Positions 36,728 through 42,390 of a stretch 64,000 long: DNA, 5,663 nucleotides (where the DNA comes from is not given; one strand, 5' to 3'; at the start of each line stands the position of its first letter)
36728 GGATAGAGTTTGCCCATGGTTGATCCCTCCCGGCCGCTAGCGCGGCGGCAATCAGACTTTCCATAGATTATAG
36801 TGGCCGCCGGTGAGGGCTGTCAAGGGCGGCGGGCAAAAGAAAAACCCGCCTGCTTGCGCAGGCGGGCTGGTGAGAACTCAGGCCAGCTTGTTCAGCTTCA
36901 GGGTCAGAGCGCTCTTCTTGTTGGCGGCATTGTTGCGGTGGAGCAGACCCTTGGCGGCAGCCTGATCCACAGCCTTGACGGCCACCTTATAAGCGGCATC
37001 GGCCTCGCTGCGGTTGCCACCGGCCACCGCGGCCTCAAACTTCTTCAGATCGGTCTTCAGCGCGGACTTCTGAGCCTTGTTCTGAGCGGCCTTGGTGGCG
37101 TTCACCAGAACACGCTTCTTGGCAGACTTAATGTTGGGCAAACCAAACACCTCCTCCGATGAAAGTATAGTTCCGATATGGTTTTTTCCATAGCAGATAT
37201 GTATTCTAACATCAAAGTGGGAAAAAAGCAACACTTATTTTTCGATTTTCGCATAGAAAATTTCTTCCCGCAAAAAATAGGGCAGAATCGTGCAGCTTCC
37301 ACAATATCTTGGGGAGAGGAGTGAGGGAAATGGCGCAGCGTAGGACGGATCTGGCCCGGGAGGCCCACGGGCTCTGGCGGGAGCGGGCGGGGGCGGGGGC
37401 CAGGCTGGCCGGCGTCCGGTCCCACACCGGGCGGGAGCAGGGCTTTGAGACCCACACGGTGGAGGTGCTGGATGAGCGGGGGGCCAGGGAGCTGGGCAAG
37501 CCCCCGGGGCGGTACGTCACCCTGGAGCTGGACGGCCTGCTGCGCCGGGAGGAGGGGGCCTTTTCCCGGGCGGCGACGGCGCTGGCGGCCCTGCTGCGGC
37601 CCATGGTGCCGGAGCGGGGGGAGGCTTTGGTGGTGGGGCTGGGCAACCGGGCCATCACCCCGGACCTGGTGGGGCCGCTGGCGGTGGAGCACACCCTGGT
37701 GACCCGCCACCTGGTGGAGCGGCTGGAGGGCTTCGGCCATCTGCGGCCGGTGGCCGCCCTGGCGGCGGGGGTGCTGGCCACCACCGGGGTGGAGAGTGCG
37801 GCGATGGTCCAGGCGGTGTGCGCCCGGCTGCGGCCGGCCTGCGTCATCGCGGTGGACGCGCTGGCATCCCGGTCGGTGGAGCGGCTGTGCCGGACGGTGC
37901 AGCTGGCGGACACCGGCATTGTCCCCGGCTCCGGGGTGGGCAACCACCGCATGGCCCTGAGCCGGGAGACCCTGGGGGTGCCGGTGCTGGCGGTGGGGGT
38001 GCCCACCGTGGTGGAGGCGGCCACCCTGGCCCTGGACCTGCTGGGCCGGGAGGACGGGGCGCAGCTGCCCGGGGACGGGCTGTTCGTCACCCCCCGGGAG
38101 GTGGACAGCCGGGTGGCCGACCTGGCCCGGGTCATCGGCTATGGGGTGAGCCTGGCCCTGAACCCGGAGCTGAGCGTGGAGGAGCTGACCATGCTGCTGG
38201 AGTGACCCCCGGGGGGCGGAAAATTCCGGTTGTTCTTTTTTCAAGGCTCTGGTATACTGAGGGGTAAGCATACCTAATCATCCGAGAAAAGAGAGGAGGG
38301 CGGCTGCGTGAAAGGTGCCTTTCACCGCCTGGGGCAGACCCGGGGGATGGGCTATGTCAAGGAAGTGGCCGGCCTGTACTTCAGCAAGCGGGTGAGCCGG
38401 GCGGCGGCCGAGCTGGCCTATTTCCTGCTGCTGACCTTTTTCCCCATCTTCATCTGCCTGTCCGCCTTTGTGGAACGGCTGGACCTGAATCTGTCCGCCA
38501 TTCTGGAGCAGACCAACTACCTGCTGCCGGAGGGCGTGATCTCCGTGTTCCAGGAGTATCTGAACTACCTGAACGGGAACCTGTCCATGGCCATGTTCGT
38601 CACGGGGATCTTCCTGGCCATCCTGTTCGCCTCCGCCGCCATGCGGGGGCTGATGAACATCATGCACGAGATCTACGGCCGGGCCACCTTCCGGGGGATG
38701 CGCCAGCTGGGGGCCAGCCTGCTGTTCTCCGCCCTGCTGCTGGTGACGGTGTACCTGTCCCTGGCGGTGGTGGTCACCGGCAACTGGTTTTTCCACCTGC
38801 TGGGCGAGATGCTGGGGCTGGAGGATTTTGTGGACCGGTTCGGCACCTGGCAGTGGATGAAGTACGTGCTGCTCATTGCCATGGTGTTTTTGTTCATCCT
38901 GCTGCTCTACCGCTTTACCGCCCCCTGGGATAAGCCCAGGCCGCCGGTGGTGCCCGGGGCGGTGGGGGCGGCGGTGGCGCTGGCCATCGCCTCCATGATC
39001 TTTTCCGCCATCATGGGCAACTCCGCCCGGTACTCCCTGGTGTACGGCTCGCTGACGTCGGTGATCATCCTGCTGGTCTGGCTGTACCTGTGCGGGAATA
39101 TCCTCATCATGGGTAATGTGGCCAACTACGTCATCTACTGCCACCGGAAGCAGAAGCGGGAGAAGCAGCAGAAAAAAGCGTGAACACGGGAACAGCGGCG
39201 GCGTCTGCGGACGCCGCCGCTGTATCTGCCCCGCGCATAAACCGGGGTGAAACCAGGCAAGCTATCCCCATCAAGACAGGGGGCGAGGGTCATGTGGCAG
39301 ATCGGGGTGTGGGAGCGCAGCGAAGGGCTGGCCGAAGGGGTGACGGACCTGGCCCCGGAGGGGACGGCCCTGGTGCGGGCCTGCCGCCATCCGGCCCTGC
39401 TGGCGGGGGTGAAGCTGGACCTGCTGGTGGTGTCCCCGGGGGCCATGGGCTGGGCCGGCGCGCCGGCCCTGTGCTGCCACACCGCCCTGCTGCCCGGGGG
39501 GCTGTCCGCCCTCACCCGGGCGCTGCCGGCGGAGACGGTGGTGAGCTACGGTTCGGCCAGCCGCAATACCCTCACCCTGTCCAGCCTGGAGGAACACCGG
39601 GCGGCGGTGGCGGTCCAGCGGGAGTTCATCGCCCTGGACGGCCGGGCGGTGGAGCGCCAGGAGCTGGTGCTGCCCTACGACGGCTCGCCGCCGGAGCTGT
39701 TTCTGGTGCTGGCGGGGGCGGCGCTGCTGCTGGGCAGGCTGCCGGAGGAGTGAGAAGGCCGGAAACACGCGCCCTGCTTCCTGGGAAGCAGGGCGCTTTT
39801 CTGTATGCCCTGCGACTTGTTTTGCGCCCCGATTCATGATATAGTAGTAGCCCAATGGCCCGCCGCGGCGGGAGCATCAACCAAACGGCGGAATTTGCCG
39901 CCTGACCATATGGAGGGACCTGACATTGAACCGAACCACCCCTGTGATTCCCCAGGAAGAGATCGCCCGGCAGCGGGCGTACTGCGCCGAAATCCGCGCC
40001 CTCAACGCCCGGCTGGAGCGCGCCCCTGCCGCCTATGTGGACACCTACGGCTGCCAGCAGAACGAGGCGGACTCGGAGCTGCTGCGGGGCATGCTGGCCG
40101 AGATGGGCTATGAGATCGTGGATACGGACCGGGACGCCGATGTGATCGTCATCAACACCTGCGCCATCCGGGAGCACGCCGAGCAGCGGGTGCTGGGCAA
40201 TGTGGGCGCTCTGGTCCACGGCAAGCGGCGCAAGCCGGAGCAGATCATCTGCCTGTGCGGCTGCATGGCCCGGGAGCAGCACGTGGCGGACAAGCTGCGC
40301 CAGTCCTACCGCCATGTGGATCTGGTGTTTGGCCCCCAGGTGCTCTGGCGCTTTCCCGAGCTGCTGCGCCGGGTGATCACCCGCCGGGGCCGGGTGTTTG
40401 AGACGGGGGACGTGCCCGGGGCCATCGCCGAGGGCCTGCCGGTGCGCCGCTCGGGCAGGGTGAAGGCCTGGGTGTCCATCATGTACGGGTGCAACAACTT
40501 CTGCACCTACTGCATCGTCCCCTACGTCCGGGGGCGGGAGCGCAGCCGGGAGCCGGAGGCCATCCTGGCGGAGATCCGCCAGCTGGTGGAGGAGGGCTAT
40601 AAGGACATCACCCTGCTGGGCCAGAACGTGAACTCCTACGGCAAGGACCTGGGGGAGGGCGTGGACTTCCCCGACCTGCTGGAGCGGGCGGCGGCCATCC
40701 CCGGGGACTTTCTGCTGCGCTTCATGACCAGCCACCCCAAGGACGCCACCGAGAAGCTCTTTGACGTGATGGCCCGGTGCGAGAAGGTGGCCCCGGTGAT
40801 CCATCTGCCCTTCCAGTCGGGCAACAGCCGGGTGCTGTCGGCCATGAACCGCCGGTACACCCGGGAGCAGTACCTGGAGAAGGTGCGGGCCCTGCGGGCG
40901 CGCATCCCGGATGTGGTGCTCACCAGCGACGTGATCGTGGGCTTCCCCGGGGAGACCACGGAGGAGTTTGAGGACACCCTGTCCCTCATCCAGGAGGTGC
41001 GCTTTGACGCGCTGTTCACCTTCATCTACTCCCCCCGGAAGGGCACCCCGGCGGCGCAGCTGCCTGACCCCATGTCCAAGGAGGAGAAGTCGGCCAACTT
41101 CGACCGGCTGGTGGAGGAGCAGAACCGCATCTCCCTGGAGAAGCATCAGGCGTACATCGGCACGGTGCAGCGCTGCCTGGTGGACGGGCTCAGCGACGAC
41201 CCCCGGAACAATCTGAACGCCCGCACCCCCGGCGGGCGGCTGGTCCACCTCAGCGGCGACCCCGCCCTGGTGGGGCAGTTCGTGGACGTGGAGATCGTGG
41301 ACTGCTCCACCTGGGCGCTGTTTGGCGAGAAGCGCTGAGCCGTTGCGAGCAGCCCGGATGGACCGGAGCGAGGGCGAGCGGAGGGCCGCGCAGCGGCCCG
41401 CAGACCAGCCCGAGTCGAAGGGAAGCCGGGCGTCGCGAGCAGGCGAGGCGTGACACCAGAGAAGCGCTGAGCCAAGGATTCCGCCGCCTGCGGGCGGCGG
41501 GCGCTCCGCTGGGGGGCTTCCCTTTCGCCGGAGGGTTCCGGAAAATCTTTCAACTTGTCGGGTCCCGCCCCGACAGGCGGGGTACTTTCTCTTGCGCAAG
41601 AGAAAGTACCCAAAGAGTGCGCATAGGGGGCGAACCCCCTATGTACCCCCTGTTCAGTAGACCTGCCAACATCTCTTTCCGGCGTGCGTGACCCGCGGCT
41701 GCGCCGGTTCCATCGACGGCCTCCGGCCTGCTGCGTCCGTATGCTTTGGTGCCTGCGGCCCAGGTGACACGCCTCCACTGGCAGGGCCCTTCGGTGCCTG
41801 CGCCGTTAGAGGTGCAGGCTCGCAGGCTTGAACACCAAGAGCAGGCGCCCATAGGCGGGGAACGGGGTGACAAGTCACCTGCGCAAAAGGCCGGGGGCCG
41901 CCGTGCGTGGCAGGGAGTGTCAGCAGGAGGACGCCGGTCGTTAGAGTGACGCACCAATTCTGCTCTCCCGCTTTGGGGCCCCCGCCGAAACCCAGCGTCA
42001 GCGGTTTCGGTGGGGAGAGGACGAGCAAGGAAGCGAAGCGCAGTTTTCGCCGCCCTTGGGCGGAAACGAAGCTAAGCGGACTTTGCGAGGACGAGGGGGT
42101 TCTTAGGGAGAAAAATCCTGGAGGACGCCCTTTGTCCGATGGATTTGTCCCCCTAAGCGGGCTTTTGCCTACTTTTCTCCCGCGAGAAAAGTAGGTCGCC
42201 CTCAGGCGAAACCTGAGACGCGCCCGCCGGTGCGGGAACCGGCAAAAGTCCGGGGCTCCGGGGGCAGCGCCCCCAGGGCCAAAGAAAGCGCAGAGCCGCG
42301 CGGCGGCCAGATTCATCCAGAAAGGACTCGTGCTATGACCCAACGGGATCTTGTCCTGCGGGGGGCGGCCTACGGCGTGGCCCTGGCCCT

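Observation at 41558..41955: Three co-oriented copies of a ~375-400 nt GC-rich, hairpin-dense conserved core (candidate structured RNA or non-autonomous element)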

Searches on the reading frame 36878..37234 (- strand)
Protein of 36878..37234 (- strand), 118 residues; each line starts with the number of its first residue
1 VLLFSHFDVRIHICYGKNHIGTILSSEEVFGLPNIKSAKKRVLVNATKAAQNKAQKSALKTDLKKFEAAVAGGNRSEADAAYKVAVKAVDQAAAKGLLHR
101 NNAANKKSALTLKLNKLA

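Call 50: search_protein_families(library=pfam, proteins=[window:36878-37234:-], max_evalue=0.0001)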
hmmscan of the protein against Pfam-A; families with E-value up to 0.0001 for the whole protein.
window:36878-37234:- (118 aa): 1 family
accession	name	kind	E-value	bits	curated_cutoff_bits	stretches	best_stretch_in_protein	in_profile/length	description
PF01649.23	Ribosomal_S20p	-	1.8e-26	93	29.5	1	33-115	1-83/83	Ribosomal protein S20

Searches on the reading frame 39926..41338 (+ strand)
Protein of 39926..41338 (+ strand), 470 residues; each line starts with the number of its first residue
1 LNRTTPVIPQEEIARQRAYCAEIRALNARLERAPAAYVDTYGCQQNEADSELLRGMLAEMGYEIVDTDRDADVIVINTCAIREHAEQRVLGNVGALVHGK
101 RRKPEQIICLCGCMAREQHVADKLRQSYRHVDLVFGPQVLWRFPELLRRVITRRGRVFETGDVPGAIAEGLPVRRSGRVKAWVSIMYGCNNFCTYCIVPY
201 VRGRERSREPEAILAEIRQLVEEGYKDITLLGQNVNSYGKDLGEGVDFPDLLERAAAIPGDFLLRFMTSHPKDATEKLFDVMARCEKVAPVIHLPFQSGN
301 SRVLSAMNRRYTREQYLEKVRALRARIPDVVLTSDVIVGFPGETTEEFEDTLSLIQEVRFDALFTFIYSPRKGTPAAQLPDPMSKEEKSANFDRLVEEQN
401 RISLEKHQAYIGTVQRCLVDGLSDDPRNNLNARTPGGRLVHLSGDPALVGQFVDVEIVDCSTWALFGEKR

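Call 8: search_protein_families(library=pfam, proteins=[window:39926-41338:+], max_evalue=0.001)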
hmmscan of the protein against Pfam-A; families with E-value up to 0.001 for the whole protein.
window:39926-41338:+ (470 aa): 3 families
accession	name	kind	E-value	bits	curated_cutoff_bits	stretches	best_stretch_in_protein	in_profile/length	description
PF04055.27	Radical_SAM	-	7.2e-31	108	29.5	1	183-355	1-166/166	Radical SAM superfamily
PF00919.26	UPF0004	-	3.1e-27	94.9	27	1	36-136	2-98/98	Uncharacterized protein family UPF0004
PF01938.26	TRAM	-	5.8e-09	36.1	21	1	408-468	1-59/61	TRAM domain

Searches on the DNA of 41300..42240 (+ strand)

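Call 7: search_rna_families(source=window, start=41300, end=42200, threshold=evalue, max_evalue=10, show_alignments=3)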
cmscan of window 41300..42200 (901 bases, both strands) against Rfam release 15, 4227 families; matches with E-value up to 10: 4.
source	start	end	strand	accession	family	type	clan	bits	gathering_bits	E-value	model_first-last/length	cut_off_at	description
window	41579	41612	-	RF03457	MIR173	Gene; miRNA;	-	22.8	70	0.063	1-102/102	no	MIR173 microRNA precursor family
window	42105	42171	+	RF03507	mir-4429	Gene; miRNA;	-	20.3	97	0.065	1-73/73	no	mir-4429 microRNA precursor family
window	41482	41562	+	RF01724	SAM-Chlorobi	Cis-reg;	-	14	35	9.4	1-87/87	no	SAM-Chlorobi RNA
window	41945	42015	-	RF02916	atpB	Cis-reg;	-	11.1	37.4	9.7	1-128/128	no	atpB RNA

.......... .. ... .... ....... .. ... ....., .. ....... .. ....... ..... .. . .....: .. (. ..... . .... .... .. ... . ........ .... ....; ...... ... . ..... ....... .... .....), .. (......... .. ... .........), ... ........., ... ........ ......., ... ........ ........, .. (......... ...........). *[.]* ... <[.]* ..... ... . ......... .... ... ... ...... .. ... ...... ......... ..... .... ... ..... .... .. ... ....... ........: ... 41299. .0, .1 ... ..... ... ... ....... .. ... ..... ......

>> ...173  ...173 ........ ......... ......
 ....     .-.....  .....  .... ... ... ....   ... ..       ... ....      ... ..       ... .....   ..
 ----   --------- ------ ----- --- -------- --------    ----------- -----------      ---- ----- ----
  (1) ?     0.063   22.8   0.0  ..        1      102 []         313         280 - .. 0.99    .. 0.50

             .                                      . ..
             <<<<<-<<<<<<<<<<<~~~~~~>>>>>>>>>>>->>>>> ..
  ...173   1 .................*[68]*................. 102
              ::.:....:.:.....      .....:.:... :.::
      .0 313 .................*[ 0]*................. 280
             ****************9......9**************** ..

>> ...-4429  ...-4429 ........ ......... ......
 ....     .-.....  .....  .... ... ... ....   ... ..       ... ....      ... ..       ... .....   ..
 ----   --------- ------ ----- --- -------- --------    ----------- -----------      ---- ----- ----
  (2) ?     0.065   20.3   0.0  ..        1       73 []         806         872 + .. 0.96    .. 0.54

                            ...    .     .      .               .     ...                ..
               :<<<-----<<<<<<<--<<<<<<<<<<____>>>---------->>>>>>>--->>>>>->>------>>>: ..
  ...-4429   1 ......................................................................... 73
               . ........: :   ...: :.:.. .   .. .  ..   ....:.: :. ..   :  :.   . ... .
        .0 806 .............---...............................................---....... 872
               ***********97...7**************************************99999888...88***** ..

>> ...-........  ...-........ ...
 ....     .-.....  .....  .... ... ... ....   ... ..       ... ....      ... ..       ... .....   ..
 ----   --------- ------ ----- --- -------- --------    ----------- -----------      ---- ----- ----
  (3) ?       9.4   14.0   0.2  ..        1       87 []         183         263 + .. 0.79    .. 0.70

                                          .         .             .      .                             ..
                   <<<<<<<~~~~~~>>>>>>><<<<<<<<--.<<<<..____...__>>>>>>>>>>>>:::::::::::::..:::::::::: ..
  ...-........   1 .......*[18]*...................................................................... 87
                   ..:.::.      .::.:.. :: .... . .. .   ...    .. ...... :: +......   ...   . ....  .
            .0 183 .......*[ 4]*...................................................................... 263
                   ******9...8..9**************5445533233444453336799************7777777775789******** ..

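Call 42: search_dna_similar(query=window:41470-42240:+, collection=plasmids, mode=distant, max_evalue=0.001, max_rows=10)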
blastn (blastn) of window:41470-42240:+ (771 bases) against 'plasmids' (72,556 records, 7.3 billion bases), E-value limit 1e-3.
No match.

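Call 43: search_dna_similar(query=window:41470-42240:+, collection=phages, mode=distant, max_evalue=0.001, max_rows=10)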
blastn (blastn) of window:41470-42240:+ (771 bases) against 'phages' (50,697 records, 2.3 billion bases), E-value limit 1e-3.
Records with a match: 2; places in all: 2; records where one place covers at least 80% of the query: 0.
Best place of each record, by identity: 60-80% 2.
By first word of the organism name: Bacteriophage 2.
By host as written in the record: - 2.
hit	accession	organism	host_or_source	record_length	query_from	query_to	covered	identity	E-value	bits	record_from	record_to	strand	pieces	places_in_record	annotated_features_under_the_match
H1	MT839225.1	Bacteriophage sp.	human fecal samples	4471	506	600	12%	77.1%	3e-6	60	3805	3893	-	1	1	record has no annotation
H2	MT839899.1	Bacteriophage sp.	human fecal samples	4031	543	626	11%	78.6%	8e-7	62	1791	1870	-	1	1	record has no annotation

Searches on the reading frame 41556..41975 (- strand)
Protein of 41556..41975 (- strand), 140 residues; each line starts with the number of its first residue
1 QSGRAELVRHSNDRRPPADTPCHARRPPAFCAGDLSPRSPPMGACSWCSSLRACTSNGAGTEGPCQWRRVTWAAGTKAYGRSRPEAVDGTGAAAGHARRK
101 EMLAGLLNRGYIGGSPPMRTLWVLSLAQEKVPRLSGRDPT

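Call 82: search_protein_families(library=pfam, proteins=[window:41556-41975:-], max_evalue=1)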
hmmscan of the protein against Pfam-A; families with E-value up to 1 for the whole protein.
seq(140 aa): 0 families
